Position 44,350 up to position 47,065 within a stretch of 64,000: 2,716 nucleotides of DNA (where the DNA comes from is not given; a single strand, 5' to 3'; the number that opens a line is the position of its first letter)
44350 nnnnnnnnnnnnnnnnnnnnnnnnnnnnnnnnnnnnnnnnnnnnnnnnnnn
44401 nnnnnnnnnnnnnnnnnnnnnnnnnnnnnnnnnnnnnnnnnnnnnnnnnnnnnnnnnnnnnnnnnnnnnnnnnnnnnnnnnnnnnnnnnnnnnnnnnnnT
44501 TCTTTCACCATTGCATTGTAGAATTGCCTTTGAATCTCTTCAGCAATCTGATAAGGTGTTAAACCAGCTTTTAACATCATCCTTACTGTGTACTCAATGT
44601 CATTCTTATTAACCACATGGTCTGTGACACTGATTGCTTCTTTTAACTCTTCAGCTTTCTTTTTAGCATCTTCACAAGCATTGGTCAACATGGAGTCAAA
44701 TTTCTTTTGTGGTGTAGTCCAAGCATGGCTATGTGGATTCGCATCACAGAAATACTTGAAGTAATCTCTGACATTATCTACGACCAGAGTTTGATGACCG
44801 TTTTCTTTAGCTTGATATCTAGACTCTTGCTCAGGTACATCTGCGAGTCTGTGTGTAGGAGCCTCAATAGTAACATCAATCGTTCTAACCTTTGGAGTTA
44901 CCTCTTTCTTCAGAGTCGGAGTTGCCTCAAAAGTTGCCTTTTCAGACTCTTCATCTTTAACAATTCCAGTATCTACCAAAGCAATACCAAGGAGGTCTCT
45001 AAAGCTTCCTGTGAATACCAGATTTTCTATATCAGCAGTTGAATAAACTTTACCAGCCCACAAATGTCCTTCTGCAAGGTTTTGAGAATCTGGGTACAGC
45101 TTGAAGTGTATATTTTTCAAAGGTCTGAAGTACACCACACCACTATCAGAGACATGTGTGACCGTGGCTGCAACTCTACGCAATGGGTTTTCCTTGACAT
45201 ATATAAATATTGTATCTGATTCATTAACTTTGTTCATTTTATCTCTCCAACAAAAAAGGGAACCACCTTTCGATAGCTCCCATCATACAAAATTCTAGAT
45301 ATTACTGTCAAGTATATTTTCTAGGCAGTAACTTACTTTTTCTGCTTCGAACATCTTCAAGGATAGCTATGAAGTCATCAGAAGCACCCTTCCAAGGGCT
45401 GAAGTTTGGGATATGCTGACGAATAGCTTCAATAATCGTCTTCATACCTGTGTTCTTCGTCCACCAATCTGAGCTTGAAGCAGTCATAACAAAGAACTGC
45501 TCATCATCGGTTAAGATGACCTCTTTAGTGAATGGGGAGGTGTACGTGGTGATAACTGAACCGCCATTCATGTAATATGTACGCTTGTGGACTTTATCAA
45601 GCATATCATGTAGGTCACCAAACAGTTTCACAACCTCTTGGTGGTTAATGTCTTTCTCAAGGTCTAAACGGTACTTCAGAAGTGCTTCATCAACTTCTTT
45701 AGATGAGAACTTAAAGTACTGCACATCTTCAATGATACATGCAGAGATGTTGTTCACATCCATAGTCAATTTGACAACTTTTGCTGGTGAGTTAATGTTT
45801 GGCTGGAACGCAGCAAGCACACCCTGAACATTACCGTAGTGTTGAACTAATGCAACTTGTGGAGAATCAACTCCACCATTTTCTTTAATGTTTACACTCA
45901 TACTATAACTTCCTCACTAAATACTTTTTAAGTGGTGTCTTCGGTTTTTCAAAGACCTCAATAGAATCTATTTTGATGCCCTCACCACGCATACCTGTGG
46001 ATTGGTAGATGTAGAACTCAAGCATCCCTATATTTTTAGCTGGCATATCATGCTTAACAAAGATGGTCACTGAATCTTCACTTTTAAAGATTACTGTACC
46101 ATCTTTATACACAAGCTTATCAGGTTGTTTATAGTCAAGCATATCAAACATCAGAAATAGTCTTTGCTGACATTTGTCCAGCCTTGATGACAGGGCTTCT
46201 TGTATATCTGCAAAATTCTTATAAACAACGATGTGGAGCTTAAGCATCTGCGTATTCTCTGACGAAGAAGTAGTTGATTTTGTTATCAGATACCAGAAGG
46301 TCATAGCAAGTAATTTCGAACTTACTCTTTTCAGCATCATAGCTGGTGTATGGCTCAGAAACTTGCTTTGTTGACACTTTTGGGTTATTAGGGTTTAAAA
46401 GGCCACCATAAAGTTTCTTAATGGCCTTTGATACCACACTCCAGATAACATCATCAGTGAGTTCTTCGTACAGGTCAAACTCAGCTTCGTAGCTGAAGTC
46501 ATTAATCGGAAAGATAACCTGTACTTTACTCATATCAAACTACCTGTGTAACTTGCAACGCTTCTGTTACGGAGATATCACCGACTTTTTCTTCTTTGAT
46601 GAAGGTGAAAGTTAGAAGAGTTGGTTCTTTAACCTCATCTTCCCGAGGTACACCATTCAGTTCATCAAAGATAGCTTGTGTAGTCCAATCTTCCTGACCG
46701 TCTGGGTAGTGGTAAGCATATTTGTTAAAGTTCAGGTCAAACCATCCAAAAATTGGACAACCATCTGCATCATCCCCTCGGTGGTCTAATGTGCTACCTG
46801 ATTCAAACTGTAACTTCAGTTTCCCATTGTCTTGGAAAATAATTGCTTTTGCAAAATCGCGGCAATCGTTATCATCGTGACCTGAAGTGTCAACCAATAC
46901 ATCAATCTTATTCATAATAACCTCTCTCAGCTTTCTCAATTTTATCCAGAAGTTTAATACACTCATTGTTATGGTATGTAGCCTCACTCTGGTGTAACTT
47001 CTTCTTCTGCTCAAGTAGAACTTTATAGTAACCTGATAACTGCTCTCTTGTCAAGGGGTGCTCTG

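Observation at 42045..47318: Minus-strand operon of 12 unknown genes between the repeat region and the lysozyme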

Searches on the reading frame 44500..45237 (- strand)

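Call 8: search_protein_families(library=pfam, max_evalue=0.1, proteins=[window:44500-45237:-])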
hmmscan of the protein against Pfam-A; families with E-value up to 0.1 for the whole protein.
window:44500-45237:- (246 aa): 1 family
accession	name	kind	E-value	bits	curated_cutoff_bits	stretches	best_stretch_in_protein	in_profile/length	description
PF05183.17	RdRP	-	0.0054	15.9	23.8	1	175-245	258-328/582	RNA dependent RNA polymerase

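Call 9: search_protein_families(library=phrogs, max_evalue=0.001, proteins=[window:44500-45237:-])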
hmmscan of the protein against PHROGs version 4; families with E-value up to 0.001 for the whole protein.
window:44500-45237:- (246 aa): 1 family
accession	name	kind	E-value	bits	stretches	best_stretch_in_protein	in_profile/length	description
phrog_5380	-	unknown function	4.9e-120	400.3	1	1-246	1-223/223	-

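Call 76: search_protein_families(library=ncbifam, max_evalue=0.1, proteins=[window:44500-45237:-])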
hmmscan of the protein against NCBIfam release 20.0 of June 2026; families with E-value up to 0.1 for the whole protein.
window:44500-45237:- (246 aa): 1 family
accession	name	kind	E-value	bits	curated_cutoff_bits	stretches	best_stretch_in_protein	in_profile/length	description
TIGR01106.1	ATPase-IIC_X-K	subfamily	0.095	10.5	946.1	0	192-243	3-54/997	Na,H/K antiporter P-type ATPase subunit alpha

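Call 77: search_protein_families(library=padloc, max_evalue=0.1, proteins=[window:44500-45237:-])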
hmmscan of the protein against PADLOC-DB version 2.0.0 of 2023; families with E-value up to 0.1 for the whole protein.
window:44500-45237:- (246 aa): 0 families

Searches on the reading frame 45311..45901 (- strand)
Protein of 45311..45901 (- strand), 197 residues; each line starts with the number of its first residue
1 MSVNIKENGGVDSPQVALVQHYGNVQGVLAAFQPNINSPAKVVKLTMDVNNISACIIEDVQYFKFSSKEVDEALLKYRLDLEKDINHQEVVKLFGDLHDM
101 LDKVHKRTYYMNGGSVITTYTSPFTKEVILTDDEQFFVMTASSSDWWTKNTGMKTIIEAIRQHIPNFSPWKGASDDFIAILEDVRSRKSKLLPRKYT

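Call 8: search_protein_families(library=pfam, max_evalue=0.1, proteins=[window:45311-45901:-])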
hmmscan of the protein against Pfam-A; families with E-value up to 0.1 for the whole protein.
window:45311-45901:- (197 aa): 2 families
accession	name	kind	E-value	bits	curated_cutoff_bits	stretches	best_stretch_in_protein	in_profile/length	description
PF17010.10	DUF5092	-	2.4e-05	24.8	27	1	31-111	53-133/145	Domain of unknown function (DUF5092)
PF05951.18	Peptidase_M15_2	-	0.043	14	27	1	65-130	25-90/153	Bacterial protein of unknown function (DUF882)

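Call 9: search_protein_families(library=phrogs, max_evalue=0.001, proteins=[window:45311-45901:-])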
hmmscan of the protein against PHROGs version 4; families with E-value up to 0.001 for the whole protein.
window:45311-45901:- (197 aa): 1 family
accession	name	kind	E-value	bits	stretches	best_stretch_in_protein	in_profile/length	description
phrog_4109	-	unknown function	6.2e-102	340.2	1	5-197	1-193/193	-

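Call 37: find_homologous_proteins(query=window:45311-45901:-, max_evalue=0.001)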
Query window:45311-45901:- (197 aa): 16 proteins with E <= 0.001 among 93 candidates.
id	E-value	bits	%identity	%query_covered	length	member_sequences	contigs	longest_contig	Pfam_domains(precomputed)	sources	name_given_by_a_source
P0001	8.4e-125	432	98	100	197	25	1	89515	-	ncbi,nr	ncbi:hypothetical protein [Shigella phage ESh20]|nr:hypothetical protein [Shigella phage ESh20]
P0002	3.3e-101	355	81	97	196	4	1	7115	-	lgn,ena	-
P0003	7.8e-100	350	80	97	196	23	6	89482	-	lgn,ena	-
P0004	8.6e-93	327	77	93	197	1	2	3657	-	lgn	-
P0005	2.8e-92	326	77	93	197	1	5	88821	-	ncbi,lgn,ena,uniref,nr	ncbi:hypothetical protein Silverhawkium_gp99 [Shigella phage Silverhawkium]|uniref:Uncharacterized p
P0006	2.9e-92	326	77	93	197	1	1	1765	-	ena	-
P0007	1.0e-91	324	76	93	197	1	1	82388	-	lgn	-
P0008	1.9e-91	323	78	93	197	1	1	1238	-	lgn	-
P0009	8.9e-91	321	72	100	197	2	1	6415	-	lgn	-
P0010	5.1e-88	312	72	93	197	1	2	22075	-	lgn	-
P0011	4.8e-83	296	69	93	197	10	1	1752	-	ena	-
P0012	6.5e-82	292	69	92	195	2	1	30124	-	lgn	-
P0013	9.4e-82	291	66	95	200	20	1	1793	-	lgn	-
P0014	9.9e-79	282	65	93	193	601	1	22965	-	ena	-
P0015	4.5e-74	266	61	93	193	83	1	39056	-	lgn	-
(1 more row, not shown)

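Call 44: predict_structure(alignment_id=A1)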
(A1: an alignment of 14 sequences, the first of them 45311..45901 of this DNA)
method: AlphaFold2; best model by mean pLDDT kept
length: 197 residues; sequences in the alignment: 14
mean_pLDDT: 58.8   pTM: 0.57
mean pLDDT of the five models: 58.8, 58.7, 51.0, 35.8, 32.6
residues with pLDDT >= 90: 2; 70-90: 70; 50-70: 52; < 50: 73
segments of 3 or more residues with pLDDT < 50: 1-48, 125-143, 192-197
pLDDT, mean of each block of 10 residues (from residue 1): 28 27 28 28 40 61 83 82 76 88 70 59 46 35 57 83 85 76 73 46
secondary structure, 60 per line:
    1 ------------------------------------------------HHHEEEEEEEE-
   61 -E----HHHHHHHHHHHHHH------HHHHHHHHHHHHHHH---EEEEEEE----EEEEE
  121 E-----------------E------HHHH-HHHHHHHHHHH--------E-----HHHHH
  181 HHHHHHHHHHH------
elements in order: E52-59 H67-80 H87-101 E105-111 E116-121 H146-149 H151-161 H176-191

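Call 76: search_protein_families(library=ncbifam, max_evalue=0.1, proteins=[window:45311-45901:-])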
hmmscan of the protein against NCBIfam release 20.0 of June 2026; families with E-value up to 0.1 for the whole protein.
window:45311-45901:- (197 aa): 0 families

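Call 77: search_protein_families(library=padloc, max_evalue=0.1, proteins=[window:45311-45901:-])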
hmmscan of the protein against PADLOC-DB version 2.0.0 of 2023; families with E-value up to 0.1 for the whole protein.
window:45311-45901:- (197 aa): 0 families

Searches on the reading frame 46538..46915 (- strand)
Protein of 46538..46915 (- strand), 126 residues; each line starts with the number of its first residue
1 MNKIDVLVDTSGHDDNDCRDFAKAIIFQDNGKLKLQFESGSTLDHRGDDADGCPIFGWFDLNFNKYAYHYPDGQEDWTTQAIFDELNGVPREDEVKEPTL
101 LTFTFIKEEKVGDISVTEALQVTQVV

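Call 10: search_protein_families(library=phrogs, max_evalue=0.001, proteins=[window:46538-46915:-])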
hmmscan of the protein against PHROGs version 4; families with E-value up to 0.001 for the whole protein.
window:46538-46915:- (126 aa): 1 family
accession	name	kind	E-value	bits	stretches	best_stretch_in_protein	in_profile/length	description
phrog_4348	-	unknown function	3.9e-67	225.2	1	1-126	2-128/129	-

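Call 11: search_protein_families(library=pfam, max_evalue=0.1, proteins=[window:46538-46915:-])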
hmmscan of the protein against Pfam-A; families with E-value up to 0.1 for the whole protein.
window:46538-46915:- (126 aa): 0 families

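Call 53: find_homologous_proteins(query=window:46538-46915:-, max_evalue=0.001)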
Query window:46538-46915:- (126 aa): 125 proteins with E <= 0.001 among 127 candidates; the best 120 are listed.
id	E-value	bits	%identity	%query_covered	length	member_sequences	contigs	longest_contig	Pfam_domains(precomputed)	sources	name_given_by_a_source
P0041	2.0e-78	279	98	100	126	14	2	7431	-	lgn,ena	-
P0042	7.4e-71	254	90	100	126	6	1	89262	-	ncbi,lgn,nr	ncbi:hypothetical protein R9D86_000379 [Escherichia coli]|nr:hypothetical protein [Escherichia coli]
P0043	4.2e-68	245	86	100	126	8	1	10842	-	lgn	-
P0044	1.6e-55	205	77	100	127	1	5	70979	-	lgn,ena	-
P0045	3.0e-50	188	71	100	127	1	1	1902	-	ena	-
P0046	7.6e-50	186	72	100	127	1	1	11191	-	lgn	-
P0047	2.0e-49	185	71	100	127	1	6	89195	-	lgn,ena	-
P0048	4.7e-49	184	70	100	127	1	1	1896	-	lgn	-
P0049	5.6e-49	184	70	100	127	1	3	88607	-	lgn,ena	-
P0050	7.3e-49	183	70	100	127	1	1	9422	-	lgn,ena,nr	nr:hypothetical protein [Citrobacter freundii]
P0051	2.8e-48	181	70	100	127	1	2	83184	-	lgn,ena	-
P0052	9.4e-48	180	70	100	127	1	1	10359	-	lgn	-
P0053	1.5e-47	179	70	100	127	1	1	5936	-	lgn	-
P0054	4.4e-47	177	70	100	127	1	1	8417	-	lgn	-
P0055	5.9e-47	177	69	100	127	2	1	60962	-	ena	-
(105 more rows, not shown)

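Call 67: predict_structure(alignment_id=A3)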
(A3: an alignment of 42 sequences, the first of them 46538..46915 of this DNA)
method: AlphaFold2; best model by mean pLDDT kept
length: 126 residues; sequences in the alignment: 42
mean_pLDDT: 74.0   pTM: 0.53
mean pLDDT of the five models: 74.0, 71.0, 68.0, 59.8, 59.3
residues with pLDDT >= 90: 0; 70-90: 86; 50-70: 35; < 50: 5
segments of 3 or more residues with pLDDT < 50: 16-18
pLDDT, mean of each block of 10 residues (from residue 1): 79 54 85 83 83 75 67 72 77 57 81 74 78
secondary structure, 60 per line:
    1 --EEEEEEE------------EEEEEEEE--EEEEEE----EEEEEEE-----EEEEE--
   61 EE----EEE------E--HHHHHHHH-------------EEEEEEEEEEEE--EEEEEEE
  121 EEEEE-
elements in order: E3-9 E22-29 E32-37 E42-48 E54-58 E67-69 H79-86 E100-111 E114-125

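Call 83: search_solved_structures(query=A3, max_evalue=10)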
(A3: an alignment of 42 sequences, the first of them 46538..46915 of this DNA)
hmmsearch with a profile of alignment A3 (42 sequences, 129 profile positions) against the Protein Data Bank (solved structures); distinct sequences matched with E-value up to 10: 2.
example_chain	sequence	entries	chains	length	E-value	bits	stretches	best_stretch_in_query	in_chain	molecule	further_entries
3ucc_A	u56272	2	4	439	2.1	11.6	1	24-125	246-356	Gamma-enolase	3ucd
1te6_A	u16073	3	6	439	2.1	11.6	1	24-125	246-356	Gamma enolase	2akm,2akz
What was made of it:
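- On D-Ala-D-Ala carboxypeptidase (VanY/LAS or PBP type) - g11: A profile of 42 homologues against PDB gave only enolase at E 2.1 (call 83).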

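Call 91: fold_search(model_id=the predicted structure, library=viral)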
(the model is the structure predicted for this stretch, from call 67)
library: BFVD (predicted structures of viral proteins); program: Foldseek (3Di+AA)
matches with E <= 10: 414; with E <= 0.001: 1
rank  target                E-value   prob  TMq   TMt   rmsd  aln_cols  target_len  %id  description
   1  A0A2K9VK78            6.4e-12  1.00  0.60  0.61   9.4       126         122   64  Uncharacterized protein [Shigella phage Sf14]
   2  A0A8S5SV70            2.0e-01  0.14  0.16  0.03  16.1       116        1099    9  CHC2 zinc finger protein [Siphoviridae sp. ctHOG1]
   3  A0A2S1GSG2            2.1e-01  0.92  0.31  0.45   4.5        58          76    9  Uncharacterized protein [Escherichia phage vB_EcoS_IME347]
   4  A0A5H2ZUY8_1          2.5e-01  0.15  0.17  0.04  22.2       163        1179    7  (no name in the UniProt tables at hand)
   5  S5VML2                2.8e-01  0.47  0.20  0.14  18.7       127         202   10  Uncharacterized protein [Pseudomonas phage PaBG]
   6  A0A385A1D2            4.3e-01  0.21  0.19  0.06  15.1       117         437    8  (no name in the UniProt tables at hand)
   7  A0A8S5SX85            4.5e-01  0.20  0.18  0.12  27.6       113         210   12  Stabilization protein (Fragment) [Podoviridae sp. ctylN24]
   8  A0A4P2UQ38            5.0e-01  0.21  0.23  0.07  16.2       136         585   14  (no name in the UniProt tables at hand)
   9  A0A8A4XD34            6.2e-01  0.11  0.14  0.07  22.3       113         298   12  Structural protein (Fragment) [Lanius cristatus parvoviridae sp.]
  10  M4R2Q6                6.5e-01  0.15  0.20  0.08  23.3       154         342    9  (no name in the UniProt tables at hand)
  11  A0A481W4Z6            6.5e-01  0.12  0.16  0.15  20.8       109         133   12  Uncharacterized protein [Pseudomonas phage Psa21]
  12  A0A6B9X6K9            6.9e-01  0.30  0.35  0.33  15.5       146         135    8  Uncharacterized protein [Escherichia phage atuna]
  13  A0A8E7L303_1          7.7e-01  0.13  0.20  0.04  20.2       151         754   13  Tail protein [Enterococcus phage 113]
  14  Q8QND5                8.1e-01  0.63  0.38  0.08   8.8        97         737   12  EsV-1-147 [Ectocarpus siliculosus virus 1 (isolate New Zealand/Kaikoura/1988)]
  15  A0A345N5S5            8.1e-01  0.09  0.18  0.09  19.0       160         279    9  (no name in the UniProt tables at hand)
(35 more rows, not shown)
